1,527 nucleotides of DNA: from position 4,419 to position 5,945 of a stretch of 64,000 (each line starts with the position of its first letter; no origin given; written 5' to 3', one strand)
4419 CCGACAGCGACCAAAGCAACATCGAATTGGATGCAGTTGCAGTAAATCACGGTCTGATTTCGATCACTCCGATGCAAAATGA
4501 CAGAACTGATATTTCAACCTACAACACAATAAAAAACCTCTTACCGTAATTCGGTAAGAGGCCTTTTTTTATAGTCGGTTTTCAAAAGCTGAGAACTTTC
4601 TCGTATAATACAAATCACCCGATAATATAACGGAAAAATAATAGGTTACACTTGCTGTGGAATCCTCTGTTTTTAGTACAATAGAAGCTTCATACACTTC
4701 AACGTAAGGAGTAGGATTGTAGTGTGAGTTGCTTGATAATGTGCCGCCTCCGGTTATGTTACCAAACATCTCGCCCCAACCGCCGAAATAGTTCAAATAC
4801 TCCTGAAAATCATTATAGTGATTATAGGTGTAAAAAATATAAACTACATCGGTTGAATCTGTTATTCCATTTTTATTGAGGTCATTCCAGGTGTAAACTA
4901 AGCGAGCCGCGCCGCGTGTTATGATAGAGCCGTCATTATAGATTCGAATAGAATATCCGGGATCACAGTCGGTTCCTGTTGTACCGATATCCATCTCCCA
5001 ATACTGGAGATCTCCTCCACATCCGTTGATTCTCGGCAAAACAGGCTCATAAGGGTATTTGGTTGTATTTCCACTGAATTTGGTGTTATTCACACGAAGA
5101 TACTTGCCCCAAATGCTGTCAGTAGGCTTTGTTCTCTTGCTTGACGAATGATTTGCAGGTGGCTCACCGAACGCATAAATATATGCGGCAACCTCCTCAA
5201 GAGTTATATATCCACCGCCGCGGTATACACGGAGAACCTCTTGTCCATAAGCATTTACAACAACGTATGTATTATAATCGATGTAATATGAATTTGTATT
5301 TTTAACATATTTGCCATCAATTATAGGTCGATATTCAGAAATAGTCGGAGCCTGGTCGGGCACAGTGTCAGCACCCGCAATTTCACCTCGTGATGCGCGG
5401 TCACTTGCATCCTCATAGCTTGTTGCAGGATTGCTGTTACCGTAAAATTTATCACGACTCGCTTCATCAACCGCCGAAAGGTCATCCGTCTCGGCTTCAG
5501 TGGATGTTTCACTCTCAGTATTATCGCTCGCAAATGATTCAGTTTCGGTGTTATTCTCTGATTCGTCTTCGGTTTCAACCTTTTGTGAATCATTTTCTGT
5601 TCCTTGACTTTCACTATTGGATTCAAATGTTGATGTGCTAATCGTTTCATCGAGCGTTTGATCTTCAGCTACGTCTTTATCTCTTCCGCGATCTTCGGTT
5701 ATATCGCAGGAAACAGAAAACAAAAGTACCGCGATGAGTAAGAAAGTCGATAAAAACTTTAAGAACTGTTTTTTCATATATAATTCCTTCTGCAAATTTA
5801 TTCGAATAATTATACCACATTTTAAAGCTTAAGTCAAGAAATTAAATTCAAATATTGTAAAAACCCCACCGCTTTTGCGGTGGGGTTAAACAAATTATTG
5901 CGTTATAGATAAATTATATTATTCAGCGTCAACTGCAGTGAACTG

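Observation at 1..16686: Nucleases, nucleotidases and nanoRNases wrapped around a CUT1-type ABC importer: candidate extracellular nucleic-acid harvesting and import locus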

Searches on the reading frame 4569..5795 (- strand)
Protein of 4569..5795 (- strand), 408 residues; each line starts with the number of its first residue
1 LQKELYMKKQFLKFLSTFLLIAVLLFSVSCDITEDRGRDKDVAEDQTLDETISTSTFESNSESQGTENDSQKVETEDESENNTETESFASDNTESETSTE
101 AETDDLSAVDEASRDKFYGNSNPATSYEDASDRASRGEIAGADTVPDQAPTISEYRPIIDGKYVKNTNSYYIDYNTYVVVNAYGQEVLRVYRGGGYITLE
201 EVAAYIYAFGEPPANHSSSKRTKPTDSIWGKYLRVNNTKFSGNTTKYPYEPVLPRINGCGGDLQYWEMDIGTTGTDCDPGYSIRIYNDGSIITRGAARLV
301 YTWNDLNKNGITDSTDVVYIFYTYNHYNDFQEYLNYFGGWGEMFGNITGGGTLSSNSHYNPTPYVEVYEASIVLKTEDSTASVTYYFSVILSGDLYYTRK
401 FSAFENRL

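Call 7: search_protein_families(library=pfam, proteins=[window:4569-5795:-], max_evalue=0.01)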
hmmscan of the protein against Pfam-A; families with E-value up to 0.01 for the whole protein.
window:4569-5795:- (408 aa): 1 family
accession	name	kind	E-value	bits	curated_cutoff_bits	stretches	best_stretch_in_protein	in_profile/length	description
PF00545.25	Ribonuclease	-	0.0064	17.4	24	0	250-332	43-96/98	ribonuclease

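Call 9: search_protein_families(library=ncbifam, proteins=[window:4569-5795:-], max_evalue=0.01)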
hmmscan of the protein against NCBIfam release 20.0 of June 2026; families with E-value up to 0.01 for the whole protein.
window:4569-5795:- (408 aa): 3 families
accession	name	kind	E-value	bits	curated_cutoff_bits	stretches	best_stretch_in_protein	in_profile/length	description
TIGR01781.1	Trep_dent_lipo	paralog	9.8e-06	24.9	294.45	1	7-109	1-98/412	clustered-type lipoprotein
NF045729.1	VlpA_Nterm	exception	0.00033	20.7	175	1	1-102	1-104/122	variable lipoprotein VlpA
NF045961.1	MAG5150_fam_LP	equivalog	0.0017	17.8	80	1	7-91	1-90/331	MAG5150 family histidine triad lipoprotein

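Call 16: search_solved_structures(query=window:4569-5795:-, max_evalue=1, show_alignments=2)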
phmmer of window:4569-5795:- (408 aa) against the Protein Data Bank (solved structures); distinct sequences matched with E-value up to 1: 1.
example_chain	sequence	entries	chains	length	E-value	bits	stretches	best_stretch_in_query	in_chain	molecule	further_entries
5m2s_B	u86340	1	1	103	0.61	12.3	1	289-353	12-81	Doc8: Type I dockerin repeat domain from family 9 glycoside hydrolase WP_009982745[Ruminoc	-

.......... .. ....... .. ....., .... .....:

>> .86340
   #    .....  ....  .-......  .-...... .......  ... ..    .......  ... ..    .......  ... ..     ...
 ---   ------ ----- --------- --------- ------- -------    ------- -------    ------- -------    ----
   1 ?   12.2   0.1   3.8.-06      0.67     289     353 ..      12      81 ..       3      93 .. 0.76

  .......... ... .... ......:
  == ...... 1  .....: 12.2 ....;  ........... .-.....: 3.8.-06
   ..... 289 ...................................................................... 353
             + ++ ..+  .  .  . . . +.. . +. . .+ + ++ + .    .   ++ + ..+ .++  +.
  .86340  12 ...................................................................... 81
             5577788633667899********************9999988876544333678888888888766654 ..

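Call 57: search_protein_families(library=pfam, alignment_id=A5, max_evalue=0.1)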
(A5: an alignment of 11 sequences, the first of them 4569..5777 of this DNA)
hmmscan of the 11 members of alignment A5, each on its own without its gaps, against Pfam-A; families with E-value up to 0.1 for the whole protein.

A. member 1, window:4569-5777:- (402 aa): 2 families
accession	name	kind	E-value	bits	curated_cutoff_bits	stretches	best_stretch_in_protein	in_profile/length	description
PF00545.25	Ribonuclease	-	0.0062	17.5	24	1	244-326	43-96/98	ribonuclease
PF09710.15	Trep_dent_lipo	-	0.05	13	25.3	1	11-64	7-63/397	Treponema clustered lipoprotein (Trep_dent_lipo)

B. families by the number of members that match (of 11 scanned): 11 families
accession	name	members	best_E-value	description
PF00545.25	Ribonuclease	11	0.00014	ribonuclease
PF02368.24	Big_2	6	2.5e-07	Bacterial Ig-like domain (group 2)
PF22359.2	Big-like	5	2.9e-05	Bacterial Ig-like domain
PF21764.3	Invasin_D4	3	0.06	Invasin, domain 4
PF25354.1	Ig_NUP210_16th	1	0.013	NUP210-like, Ig-like domain 16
PF21827.1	New_glue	1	0.019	New glue protein family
PF08789.15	PBCV_basic_adap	1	0.022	PBCV-specific basic adaptor domain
PF20578.4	aBig_2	1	0.029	Atrophied bacterial Ig domain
PF22963.3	Ig_NUP210_3rd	1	0.033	NUP210 Ig-like domain 3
PF02563.21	Poly_export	1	0.04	Polysaccharide biosynthesis/export protein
PF09710.15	Trep_dent_lipo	1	0.05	Treponema clustered lipoprotein (Trep_dent_lipo)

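Call 58: search_solved_structures(query=A5, max_evalue=1, show_alignments=2)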
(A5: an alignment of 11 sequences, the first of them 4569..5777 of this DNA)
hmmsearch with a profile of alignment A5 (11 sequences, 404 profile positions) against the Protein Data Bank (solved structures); distinct sequences matched with E-value up to 1: 4.
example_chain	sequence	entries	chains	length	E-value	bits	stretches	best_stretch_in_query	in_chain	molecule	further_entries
7x30_P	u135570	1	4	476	0.28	13.4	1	33-111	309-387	Hoc-like protein ORF90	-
6wge_E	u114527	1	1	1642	0.4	12.9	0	11-142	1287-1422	Nipped-B-like protein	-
6wg3_E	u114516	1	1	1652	0.41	12.9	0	11-142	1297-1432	Nipped-B-like protein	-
7w1m_E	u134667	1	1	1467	0.43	12.8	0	11-142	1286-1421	Nipped-B-like protein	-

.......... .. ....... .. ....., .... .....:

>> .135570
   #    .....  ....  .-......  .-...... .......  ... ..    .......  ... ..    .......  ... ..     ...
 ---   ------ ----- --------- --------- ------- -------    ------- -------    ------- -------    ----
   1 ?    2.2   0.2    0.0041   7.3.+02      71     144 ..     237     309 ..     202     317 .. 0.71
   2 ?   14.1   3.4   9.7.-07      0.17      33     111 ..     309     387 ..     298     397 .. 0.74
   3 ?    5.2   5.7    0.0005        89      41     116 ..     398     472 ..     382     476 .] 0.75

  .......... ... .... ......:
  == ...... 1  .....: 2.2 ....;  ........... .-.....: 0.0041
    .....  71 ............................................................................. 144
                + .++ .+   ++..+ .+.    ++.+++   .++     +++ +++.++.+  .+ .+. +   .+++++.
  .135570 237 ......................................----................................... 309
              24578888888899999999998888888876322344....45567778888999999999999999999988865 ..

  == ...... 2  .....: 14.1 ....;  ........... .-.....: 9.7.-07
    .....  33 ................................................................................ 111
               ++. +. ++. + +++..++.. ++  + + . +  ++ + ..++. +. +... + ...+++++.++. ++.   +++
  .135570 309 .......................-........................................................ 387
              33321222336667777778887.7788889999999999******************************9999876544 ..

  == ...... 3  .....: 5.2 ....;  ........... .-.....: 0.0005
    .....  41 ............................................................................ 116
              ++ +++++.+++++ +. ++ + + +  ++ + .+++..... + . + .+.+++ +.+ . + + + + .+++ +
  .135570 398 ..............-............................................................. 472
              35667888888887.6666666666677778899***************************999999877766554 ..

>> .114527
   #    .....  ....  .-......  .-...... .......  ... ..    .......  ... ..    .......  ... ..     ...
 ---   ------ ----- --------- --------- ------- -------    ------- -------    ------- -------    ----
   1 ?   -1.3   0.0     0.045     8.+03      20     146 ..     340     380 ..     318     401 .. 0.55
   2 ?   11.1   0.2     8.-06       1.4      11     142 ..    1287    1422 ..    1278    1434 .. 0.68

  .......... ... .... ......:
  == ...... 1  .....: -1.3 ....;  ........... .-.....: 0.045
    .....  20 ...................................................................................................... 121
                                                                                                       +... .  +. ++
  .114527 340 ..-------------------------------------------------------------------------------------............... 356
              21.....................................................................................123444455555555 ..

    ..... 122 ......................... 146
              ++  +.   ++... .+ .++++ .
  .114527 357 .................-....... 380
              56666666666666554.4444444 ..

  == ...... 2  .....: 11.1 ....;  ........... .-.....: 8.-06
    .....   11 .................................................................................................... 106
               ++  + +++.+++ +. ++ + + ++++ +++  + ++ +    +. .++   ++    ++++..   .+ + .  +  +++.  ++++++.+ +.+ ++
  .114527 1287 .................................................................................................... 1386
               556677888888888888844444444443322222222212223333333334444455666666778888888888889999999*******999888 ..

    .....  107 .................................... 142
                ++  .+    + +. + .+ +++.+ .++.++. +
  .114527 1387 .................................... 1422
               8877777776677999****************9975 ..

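Call 99: search_protein_families(library=padloc, proteins=[window:4569-5777:-], max_evalue=0.001)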
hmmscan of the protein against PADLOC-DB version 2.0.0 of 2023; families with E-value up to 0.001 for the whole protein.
window:4569-5777:- (402 aa): 0 families
